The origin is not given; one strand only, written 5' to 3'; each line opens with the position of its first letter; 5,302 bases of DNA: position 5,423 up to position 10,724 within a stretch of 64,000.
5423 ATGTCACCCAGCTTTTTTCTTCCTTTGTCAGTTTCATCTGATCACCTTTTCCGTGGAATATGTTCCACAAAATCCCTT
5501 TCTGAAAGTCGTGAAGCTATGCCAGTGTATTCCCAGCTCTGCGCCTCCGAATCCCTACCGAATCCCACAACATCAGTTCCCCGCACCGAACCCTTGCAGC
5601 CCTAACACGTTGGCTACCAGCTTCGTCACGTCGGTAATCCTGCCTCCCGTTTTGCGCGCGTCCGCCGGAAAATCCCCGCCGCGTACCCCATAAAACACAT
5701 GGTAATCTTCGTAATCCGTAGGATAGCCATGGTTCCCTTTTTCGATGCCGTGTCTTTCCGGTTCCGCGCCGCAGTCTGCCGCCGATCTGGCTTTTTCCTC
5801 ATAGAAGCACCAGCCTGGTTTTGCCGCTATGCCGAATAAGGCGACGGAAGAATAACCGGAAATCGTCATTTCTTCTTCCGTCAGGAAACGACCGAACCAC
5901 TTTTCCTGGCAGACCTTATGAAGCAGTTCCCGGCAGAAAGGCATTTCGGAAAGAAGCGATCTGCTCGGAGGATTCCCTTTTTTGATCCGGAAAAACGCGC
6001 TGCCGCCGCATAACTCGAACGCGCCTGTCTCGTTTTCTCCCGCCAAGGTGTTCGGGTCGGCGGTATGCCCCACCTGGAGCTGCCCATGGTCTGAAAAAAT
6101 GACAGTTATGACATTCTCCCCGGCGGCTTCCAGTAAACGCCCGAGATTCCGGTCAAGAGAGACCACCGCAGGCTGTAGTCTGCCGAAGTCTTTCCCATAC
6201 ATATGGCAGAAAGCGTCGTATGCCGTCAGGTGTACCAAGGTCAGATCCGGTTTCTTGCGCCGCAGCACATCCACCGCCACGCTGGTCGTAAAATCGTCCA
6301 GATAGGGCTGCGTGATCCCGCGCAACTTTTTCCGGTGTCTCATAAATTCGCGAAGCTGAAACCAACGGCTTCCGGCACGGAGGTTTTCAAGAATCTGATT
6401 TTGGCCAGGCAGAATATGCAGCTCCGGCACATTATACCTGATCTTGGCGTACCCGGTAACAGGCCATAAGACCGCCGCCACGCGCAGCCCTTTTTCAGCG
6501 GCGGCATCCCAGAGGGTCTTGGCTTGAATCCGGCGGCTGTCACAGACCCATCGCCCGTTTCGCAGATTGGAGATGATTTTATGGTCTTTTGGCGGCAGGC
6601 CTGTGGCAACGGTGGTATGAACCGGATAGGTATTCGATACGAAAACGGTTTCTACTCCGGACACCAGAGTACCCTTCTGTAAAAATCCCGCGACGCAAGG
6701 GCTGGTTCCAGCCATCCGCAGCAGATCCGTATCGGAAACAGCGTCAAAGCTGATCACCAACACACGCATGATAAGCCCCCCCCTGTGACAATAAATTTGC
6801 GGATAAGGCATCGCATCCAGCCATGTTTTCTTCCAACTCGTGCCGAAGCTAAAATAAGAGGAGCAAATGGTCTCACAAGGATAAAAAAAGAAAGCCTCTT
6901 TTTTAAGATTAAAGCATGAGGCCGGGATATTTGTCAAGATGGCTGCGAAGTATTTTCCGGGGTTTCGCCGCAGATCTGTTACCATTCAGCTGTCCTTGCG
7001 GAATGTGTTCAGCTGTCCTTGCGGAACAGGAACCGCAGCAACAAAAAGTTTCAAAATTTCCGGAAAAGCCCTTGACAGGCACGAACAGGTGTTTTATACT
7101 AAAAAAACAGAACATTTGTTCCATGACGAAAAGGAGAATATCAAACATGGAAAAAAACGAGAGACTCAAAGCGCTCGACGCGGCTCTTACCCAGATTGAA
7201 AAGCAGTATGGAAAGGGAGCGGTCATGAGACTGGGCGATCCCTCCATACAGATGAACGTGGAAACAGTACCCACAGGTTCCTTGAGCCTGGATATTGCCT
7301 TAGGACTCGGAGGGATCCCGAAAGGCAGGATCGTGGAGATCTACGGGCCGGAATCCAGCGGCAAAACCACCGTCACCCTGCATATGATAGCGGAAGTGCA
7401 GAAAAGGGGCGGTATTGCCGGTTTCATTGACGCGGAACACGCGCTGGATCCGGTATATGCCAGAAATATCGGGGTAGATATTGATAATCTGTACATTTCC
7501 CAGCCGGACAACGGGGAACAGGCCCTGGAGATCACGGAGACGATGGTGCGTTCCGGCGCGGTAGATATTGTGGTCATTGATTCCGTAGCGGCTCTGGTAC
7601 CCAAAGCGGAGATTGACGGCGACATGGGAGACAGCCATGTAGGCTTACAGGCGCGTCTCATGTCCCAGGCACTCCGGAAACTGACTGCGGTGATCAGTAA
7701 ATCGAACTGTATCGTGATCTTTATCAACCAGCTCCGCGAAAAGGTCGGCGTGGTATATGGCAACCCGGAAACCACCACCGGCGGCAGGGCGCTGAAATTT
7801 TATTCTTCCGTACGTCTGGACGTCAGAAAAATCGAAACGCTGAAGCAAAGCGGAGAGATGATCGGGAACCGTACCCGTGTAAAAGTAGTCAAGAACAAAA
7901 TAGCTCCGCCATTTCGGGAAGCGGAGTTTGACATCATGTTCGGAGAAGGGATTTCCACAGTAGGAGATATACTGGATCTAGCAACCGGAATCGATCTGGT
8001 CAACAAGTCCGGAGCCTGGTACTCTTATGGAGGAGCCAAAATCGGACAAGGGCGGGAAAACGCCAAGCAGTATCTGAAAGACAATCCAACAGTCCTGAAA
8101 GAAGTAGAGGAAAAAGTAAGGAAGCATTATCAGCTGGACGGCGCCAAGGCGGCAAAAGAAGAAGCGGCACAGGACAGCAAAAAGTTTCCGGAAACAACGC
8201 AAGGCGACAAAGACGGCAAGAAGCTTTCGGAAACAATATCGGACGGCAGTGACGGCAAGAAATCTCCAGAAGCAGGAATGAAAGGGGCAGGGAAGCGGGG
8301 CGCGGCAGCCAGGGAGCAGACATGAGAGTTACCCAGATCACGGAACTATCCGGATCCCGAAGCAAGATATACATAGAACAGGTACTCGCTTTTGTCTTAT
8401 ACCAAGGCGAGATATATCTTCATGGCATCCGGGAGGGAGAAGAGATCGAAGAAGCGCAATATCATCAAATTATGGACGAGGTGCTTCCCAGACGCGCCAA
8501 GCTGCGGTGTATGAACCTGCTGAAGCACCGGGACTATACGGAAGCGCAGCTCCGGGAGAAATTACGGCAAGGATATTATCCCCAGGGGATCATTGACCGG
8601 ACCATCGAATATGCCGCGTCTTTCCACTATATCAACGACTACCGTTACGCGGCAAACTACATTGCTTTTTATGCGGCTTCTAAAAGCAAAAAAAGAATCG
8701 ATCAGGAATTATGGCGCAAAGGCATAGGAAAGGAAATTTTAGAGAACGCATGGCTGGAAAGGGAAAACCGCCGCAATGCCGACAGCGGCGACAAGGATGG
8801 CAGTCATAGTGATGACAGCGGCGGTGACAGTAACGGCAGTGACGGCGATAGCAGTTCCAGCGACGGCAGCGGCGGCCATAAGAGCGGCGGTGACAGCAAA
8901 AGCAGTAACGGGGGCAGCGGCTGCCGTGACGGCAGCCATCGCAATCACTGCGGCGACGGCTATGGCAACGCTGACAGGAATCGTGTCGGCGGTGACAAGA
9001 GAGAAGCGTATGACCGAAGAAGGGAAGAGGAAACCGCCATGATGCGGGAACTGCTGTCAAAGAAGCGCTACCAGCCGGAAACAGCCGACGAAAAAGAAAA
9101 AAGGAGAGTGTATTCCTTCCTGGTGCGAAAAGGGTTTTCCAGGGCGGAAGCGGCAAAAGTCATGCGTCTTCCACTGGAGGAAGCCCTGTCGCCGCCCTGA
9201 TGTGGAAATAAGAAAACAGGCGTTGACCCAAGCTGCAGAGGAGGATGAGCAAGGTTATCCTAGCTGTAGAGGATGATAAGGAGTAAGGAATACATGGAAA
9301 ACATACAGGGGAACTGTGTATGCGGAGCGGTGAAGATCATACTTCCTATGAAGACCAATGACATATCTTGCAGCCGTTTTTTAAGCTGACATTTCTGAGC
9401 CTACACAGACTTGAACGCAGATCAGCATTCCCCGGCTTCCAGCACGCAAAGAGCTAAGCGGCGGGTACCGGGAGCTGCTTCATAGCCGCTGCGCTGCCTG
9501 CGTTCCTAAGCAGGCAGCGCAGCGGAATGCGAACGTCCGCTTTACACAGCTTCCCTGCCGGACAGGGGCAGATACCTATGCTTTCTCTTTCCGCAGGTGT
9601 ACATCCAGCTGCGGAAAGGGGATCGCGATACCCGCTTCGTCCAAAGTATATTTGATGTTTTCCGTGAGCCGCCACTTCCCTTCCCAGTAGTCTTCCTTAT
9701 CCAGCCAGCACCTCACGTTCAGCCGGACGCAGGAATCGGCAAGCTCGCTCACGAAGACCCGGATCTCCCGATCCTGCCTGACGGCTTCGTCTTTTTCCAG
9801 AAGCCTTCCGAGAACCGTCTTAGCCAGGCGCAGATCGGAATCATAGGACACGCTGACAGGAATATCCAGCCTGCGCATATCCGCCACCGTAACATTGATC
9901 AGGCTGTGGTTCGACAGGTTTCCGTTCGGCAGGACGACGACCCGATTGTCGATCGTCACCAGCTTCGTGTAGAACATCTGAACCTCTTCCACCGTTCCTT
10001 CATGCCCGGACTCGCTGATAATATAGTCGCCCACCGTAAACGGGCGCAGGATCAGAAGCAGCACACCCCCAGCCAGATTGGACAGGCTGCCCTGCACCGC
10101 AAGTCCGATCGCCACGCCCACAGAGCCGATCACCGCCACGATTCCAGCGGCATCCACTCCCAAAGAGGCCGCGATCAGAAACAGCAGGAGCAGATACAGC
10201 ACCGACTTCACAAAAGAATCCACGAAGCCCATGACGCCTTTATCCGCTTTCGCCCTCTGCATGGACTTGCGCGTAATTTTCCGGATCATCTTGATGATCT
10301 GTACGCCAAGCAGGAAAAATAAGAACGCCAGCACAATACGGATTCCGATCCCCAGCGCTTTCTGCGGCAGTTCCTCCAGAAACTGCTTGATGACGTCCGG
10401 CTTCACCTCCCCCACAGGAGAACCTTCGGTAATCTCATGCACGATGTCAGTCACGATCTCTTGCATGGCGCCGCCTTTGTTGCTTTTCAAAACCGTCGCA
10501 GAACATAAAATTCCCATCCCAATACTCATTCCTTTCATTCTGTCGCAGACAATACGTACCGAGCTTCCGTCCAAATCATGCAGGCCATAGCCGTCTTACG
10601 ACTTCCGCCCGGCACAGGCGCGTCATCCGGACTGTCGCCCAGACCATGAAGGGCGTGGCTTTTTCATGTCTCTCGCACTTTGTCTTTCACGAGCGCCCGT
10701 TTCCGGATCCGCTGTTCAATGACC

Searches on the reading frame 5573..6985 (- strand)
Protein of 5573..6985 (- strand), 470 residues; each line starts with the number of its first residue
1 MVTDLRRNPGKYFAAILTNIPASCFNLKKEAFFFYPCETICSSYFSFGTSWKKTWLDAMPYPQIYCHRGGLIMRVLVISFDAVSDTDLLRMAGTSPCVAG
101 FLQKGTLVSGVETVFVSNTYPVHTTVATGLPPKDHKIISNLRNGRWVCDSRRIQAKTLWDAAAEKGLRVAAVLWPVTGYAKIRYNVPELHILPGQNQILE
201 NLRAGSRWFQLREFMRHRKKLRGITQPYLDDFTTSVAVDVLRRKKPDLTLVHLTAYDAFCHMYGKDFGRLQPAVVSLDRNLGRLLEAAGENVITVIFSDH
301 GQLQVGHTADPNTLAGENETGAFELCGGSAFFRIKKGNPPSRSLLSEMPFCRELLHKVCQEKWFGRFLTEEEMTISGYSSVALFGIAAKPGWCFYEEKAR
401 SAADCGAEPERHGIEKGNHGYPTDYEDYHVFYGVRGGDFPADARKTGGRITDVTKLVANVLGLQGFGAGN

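Call 72: search_protein_families(library=pfam, proteins=[window:5573-6985:-], max_evalue=0.00001)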
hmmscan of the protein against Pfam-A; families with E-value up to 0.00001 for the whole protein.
window:5573-6985:- (470 aa): 1 family
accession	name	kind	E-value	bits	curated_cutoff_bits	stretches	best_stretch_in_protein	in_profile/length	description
PF01663.27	Phosphodiest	-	2.4e-30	106.7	23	1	75-319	1-240/342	Type I phosphodiesterase / nucleotide pyrophosphatase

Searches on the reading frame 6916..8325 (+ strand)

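Call 72: search_protein_families(library=pfam, proteins=[window:6916-8325:+], max_evalue=0.00001)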
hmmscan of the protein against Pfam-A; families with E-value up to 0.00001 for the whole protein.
window:6916-8325:+ (469 aa): 3 families
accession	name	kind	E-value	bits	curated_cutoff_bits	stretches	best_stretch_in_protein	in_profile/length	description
PF00154.27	RecA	-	2.3e-144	480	27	1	85-347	1-262/262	recA bacterial DNA recombination protein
PF21096.2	RecA_C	-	4.6e-26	91.1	27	1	350-405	1-56/57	RecA C-terminal domain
PF08423.17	Rad51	-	1.1e-09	38.3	22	1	115-307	5-213/244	Rad51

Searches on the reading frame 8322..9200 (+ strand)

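Call 72: search_protein_families(library=pfam, proteins=[window:8322-9200:+], max_evalue=0.00001)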
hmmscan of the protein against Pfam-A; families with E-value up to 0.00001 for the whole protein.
window:8322-9200:+ (292 aa): 3 families
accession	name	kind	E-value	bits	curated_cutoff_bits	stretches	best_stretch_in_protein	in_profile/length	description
PF21982.2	RecX_HTH1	-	2.8e-13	50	26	1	59-97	1-39/40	RecX, first three-helix domain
PF21981.2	RecX_HTH3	-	4.7e-08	33.5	26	1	235-280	1-47/48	RecX, third three-helix domain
PF02631.22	RecX_HTH2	-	1.5e-07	32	26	1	105-143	1-41/42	RecX, second three-helix domain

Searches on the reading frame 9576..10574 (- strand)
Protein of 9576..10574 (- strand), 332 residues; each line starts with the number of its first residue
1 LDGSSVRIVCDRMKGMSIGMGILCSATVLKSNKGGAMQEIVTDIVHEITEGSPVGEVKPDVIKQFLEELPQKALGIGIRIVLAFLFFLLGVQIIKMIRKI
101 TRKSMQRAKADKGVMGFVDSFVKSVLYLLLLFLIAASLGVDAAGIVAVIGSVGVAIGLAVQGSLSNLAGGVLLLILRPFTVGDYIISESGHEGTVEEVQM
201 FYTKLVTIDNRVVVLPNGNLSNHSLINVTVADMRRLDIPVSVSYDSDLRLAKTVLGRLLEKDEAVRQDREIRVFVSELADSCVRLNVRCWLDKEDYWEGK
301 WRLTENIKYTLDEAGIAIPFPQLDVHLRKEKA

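Call 72: search_protein_families(library=pfam, proteins=[window:9576-10574:-], max_evalue=0.00001)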
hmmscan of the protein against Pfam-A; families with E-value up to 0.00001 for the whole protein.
window:9576-10574:- (332 aa): 2 families
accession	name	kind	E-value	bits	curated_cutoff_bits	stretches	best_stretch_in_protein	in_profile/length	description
PF00924.24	MS_channel_2nd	-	2.9e-16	59.8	20.2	1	163-229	2-67/68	Mechanosensitive ion channel, beta-domain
PF21082.3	MS_channel_3rd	-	2.2e-11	44.5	21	1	237-318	2-88/88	Mechanosensitive ion channel MscS, C-terminal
